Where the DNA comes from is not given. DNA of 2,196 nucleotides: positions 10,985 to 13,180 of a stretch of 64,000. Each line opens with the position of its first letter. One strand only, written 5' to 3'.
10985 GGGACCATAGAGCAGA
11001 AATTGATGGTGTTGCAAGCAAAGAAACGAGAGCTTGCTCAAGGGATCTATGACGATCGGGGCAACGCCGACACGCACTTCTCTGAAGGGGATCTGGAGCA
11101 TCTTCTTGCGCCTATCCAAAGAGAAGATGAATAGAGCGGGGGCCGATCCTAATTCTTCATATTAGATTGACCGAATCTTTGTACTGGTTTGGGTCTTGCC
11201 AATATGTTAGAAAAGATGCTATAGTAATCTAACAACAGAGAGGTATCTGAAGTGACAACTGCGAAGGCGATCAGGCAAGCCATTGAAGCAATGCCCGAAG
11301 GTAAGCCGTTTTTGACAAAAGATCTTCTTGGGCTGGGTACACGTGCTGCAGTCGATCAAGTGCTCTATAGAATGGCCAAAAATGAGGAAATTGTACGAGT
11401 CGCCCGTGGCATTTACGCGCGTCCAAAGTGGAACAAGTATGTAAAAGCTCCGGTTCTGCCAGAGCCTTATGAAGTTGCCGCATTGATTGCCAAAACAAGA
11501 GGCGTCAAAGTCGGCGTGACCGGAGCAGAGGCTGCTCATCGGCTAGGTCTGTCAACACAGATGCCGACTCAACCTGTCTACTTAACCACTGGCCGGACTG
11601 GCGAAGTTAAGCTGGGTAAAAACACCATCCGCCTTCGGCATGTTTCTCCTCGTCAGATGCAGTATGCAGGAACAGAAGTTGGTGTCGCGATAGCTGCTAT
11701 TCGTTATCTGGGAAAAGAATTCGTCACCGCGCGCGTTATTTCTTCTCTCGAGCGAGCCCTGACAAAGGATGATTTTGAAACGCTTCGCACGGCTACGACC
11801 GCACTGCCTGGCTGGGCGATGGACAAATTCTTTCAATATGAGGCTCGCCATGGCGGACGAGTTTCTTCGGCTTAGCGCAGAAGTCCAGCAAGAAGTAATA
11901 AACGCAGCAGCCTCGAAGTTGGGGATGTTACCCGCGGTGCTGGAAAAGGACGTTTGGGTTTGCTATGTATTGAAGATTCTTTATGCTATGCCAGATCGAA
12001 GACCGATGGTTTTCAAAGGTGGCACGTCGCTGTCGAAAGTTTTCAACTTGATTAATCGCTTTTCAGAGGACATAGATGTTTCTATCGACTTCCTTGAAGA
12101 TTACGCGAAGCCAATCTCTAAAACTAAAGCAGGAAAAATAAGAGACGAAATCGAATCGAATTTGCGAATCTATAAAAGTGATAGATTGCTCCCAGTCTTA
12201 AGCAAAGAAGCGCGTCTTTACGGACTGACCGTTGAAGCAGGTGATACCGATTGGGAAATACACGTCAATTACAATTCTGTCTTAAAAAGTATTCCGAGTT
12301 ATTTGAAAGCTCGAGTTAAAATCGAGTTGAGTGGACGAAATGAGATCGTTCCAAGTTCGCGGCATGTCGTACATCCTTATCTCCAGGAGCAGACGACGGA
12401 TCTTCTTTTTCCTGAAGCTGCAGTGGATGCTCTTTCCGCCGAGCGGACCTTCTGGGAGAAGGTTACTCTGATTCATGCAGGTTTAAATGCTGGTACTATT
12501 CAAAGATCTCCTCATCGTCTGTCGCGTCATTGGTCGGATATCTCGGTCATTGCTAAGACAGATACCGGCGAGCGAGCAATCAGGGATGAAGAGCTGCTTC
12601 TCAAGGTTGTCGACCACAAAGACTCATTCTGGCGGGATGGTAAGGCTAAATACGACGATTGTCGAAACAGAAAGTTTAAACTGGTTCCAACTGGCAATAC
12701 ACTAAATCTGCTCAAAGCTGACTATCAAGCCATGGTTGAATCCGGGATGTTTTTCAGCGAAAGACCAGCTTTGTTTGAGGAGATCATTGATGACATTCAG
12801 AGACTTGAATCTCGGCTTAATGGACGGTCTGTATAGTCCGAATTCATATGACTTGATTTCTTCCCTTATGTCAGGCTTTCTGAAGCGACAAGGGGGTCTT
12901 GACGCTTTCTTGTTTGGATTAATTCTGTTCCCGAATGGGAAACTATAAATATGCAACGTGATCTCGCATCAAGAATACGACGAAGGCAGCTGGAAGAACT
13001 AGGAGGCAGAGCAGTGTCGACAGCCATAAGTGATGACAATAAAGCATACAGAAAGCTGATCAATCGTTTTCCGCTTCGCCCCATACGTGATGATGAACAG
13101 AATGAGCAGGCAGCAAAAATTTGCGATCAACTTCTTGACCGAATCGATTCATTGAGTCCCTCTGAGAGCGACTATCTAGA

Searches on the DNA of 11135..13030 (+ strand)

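Call 66: search_rna_families(source=window, start=12800, end=13030, threshold=evalue, max_evalue=5)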
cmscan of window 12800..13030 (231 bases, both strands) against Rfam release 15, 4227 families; matches with E-value up to 5: 3.
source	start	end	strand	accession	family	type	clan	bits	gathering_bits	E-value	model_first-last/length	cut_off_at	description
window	12907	12941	+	RF01667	rox1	Cis-reg;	-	15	58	2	1-59/59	no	Drosophila rox1 ncRNA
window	12846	12913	+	RF00646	mir-204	Gene; miRNA;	-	12.4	48.4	2.2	1-89/89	no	mir-204 microRNA precursor family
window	12851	13010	+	RF01884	LINC00901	Gene; lncRNA;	-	11.5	55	4.6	1-152/152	no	Non-coding RNA BC040587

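Call 80: search_dna_similar(query=window:11135-12925:+, collection=plasmids, mode=distant, max_rows=5)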
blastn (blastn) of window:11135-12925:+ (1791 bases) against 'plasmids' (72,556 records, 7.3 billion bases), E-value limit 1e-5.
Records with a match: 1; places in all: 1; records where one place covers at least 80% of the query: 0.
Best place of each record, by identity: 60-80% 1.
By first word of the organism name: Roseibium 1.
By predicted mobility (MOB-suite, as given by PLSDB): mobilizable 1.
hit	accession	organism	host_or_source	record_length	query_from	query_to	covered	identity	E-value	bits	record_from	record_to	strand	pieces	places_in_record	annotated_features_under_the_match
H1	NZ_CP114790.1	Roseibium sp. Sym1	Symbiodiniaceae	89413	875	943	4%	79.7%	2e-6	63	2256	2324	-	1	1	nucleotidyl transferase AbiEii/AbiGii toxin family protein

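Call 81: search_dna_similar(query=window:11135-12925:+, collection=phages, mode=distant, max_rows=5)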
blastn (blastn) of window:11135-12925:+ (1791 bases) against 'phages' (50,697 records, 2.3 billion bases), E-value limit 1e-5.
No match.

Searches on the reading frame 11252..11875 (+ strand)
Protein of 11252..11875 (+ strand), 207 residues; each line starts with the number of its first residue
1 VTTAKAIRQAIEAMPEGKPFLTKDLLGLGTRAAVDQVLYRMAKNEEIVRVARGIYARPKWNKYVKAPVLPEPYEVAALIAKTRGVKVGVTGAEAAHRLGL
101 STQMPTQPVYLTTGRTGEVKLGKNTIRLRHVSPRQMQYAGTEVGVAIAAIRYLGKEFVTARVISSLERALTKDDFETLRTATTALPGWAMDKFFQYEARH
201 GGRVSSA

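Call 11: search_protein_families(library=pfam, proteins=[window:11252-11875:+], max_evalue=0.01)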
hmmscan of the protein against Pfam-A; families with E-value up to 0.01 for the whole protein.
window:11252-11875:+ (207 aa): 2 families
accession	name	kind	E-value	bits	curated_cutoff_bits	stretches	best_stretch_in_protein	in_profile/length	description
PF19570.5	DUF6088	-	4.4e-33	114.9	25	1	7-177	2-171/172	Family of unknown function (DUF6088)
PF13338.12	AbiEi_4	-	1.1e-06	29.1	25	1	20-58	14-49/49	Transcriptional regulator, AbiEi antitoxin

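Call 61: search_protein_families(library=padloc, proteins=[window:11252-11875:+], max_evalue=0.001)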
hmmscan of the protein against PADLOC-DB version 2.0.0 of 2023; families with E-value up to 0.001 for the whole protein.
window:11252-11875:+ (207 aa): 18 families
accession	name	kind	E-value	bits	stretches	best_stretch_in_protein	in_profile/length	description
PDLC02226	AbiEi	-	7.7e-59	196.9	1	1-190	1-187/202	AbiEi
PDLC02233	AbiEi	-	2.1e-31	107.2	1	3-190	4-198/214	AbiEi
PDLC02264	AbiEi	-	1.6e-18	65.5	1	4-129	4-128/205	AbiEi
PDLC02229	AbiEi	-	7.2e-17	60.2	1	1-126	1-127/131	AbiEi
PDLC02250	AbiEi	-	1.9e-11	42.2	1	1-117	1-109/197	AbiEi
PDLC02236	AbiEi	-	2.3e-10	38.5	1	15-129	11-130/207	AbiEi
PDLC02247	AbiEi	-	5.4e-09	34.2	1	31-129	43-137/215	AbiEi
PDLC02246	AbiEi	-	1.2e-08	32.7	1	29-117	33-117/230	AbiEi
PDLC02225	AbiEi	-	1.8e-07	29.1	1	35-142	32-124/198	AbiEi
PDLC02251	AbiEi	-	2.8e-07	28.3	1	3-105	3-105/230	AbiEi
PDLC02234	AbiEi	-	3.9e-07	28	1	9-136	6-130/191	AbiEi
PDLC02258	AbiEi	-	2.6e-05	22.4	1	19-108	82-172/196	AbiEi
PDLC02232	AbiEi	-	6.7e-05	20.8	1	30-131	33-129/177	AbiEi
PDLC02267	AbiEi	-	0.0001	19.8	1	26-135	30-125/252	AbiEi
PDLC02256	AbiEi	-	0.00034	18.6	1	37-172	31-157/174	AbiEi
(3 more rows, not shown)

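Call 62: search_protein_families(library=ncbifam, proteins=[window:11252-11875:+], max_evalue=0.001)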
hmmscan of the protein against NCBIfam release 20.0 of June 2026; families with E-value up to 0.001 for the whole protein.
window:11252-11875:+ (207 aa): 0 families

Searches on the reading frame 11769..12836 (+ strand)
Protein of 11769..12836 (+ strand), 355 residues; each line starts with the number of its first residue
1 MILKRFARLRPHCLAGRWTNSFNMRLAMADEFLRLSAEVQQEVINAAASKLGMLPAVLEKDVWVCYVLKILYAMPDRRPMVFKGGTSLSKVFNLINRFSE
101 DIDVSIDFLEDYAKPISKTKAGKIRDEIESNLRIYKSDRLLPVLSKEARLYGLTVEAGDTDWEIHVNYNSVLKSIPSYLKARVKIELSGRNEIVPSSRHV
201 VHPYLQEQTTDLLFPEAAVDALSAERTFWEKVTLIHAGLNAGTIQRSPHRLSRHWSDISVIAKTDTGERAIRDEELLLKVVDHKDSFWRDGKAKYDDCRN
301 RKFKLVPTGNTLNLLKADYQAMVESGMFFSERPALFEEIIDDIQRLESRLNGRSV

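Call 11: search_protein_families(library=pfam, proteins=[window:11769-12836:+], max_evalue=0.01)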
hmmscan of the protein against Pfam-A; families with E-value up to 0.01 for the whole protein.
window:11769-12836:+ (355 aa): 1 family
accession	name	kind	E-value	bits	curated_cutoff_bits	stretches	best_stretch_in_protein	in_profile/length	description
PF08843.17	AbiEii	-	1.5e-32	113.9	22.5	1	71-332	3-229/238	Nucleotidyl transferase AbiEii toxin, Type IV TA system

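Call 37: find_homologous_proteins(query=window:11850-12836:+, max_evalue=1e-10)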
Query window:11850-12836:+ (328 aa): 6896 proteins with E <= 1e-10 among 8000 candidates; the best 120 are listed.
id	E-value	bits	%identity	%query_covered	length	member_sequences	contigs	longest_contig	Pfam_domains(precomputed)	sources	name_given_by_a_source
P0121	7.8e-212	720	99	100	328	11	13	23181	PF08843.18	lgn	-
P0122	2.5e-162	557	73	99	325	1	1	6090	PF08843.18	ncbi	-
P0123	8.8e-160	549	73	99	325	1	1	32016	PF08843.18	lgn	-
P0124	6.0e-157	540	71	99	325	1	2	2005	PF08843.18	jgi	-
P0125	3.8e-152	524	69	99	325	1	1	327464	PF08843.18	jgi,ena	jgi:hypothetical protein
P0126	2.1e-151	521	69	99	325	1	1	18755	PF08843.18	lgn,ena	-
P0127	3.1e-150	518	70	99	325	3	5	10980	PF08843.18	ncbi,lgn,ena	-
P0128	5.3e-150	517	69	99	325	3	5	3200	PF08843.18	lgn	-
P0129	9.6e-150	516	69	99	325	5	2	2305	PF08843.18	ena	-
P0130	7.3e-149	513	68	99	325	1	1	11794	PF08843.18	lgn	-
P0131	1.3e-148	512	68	99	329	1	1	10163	PF08843.18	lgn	-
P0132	8.4e-148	510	69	99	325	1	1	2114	PF08843.18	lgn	-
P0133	6.3e-147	507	68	99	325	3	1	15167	PF08843.18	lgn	-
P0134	4.2e-146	504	67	99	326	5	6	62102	PF08843.18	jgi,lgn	jgi:hypothetical protein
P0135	4.4e-146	504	69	99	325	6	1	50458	PF08843.18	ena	-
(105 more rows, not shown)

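Call 38: find_encoding_contigs(protein=P0121, flank=10000, max_places=10)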
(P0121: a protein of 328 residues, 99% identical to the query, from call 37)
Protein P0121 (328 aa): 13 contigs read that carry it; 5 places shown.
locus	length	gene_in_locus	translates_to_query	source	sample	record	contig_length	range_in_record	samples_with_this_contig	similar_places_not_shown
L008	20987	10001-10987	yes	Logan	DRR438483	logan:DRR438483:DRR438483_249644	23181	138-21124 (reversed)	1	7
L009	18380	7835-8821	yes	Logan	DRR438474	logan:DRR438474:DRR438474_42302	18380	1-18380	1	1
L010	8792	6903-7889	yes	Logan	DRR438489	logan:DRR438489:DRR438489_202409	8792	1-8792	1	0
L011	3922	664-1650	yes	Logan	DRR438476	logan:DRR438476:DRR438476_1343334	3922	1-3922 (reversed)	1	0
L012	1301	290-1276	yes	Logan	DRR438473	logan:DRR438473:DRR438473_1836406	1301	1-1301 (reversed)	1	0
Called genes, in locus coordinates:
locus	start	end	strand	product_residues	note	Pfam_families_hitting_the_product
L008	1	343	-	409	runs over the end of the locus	-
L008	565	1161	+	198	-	-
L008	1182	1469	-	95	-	-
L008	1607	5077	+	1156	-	PF25058:ARM_TT21 (faint), PF13181:TPR_8 (faint), PF13424:TPR_12 (faint), PF00515:TPR_1 (faint), PF07719:TPR_2 (faint), PF13428:TPR_14 (faint), PF12895:ANAPC3 (faint), PF13431:TPR_17 (faint)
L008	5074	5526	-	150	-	PF12158:DUF3592 (weak)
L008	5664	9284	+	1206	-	PF00176:SNF2-rel_dom, PF00271:Helicase_C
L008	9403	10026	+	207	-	PF19570:DUF6088, PF13338:AbiEi_4 (faint)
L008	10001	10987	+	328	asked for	PF08843:AbiEii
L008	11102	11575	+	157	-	-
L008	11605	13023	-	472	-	PF10009:DUF2252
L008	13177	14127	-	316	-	PF01833:TIG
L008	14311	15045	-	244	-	PF10979:DUF2786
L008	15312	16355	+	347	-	-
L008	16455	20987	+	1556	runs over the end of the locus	?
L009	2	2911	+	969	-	?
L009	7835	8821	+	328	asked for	PF08843:AbiEii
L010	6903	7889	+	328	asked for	PF08843:AbiEii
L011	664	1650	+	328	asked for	PF08843:AbiEii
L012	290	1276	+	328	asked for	PF08843:AbiEii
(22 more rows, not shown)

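Call 39: find_encoding_contigs(protein=P0123, flank=6000, max_places=4)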
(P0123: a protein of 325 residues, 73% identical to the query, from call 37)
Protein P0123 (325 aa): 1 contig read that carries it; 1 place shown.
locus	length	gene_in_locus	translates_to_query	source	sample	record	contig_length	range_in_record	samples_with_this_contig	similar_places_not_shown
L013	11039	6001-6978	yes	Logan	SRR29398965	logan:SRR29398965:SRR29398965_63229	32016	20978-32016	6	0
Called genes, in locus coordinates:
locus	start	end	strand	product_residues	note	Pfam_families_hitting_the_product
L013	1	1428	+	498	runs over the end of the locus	PF00535:Glycos_transf_2, PF10111:Glyco_tranf_2_2 (weak), PF13641:Glyco_tranf_2_3 (weak)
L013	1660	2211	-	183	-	PF00515:TPR_1 (faint), PF07719:TPR_2 (faint)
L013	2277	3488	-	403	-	PF08666:SAF (faint), PF13144:ChapFlgA (faint)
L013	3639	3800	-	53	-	-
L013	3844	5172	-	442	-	-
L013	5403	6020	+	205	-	PF19570:DUF6088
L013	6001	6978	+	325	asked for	PF08843:AbiEii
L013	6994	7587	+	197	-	-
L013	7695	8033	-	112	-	-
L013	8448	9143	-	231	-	-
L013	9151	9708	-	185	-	PF13414:TPR_11 (faint), PF07719:TPR_2 (faint), PF00515:TPR_1 (faint)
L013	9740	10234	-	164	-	-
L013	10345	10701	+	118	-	-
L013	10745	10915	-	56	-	-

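Call 61: search_protein_families(library=padloc, proteins=[window:11850-12836:+], max_evalue=0.001)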
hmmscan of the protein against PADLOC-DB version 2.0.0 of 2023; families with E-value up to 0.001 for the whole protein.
window:11850-12836:+ (328 aa): 21 families
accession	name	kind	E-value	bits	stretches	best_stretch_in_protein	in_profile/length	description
PDLC02289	AbiEii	-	8.3e-89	296.1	1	3-325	4-302/309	AbiEii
PDLC02315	AbiEii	-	5.9e-48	161.8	1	15-324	18-344/352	AbiEii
PDLC02292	AbiEii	-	4.4e-36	123.1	1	9-298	6-261/283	AbiEii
PDLC02297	AbiEii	-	1.8e-25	87.9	1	13-322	4-304/307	AbiEii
PDLC02302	AbiEii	-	3.7e-22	77.1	1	19-323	14-309/313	AbiEii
PDLC02322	AbiEii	-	6.1e-21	73.2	1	11-79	10-76/324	AbiEii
PDLC02316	AbiEii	-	6.3e-20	69.8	2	14-85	11-81/314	AbiEii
PDLC02304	AbiEii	-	3.1e-14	51.6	1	13-205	3-169/260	AbiEii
PDLC02317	AbiEii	-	9.4e-11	39.3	1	14-183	5-167/396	AbiEii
PDLC02323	AbiEii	-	4.3e-10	37.6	1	28-113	16-97/248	AbiEii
PDLC02307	AbiEii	-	1.6e-07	29.4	1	42-81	14-50/219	AbiEii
PDLC02299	AbiEii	-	2.3e-07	28.5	1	12-91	7-84/344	AbiEii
PDLC02296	AbiEii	-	2.6e-07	28.1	1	19-177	10-153/282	AbiEii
PDLC02303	AbiEii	-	1.3e-06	26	1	17-89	6-78/249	AbiEii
PDLC02305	AbiEii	-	8.2e-06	23.3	1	12-108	3-94/306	AbiEii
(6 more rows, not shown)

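Call 62: search_protein_families(library=ncbifam, proteins=[window:11850-12836:+], max_evalue=0.001)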
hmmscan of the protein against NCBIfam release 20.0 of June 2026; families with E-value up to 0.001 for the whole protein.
window:11850-12836:+ (328 aa): 0 families
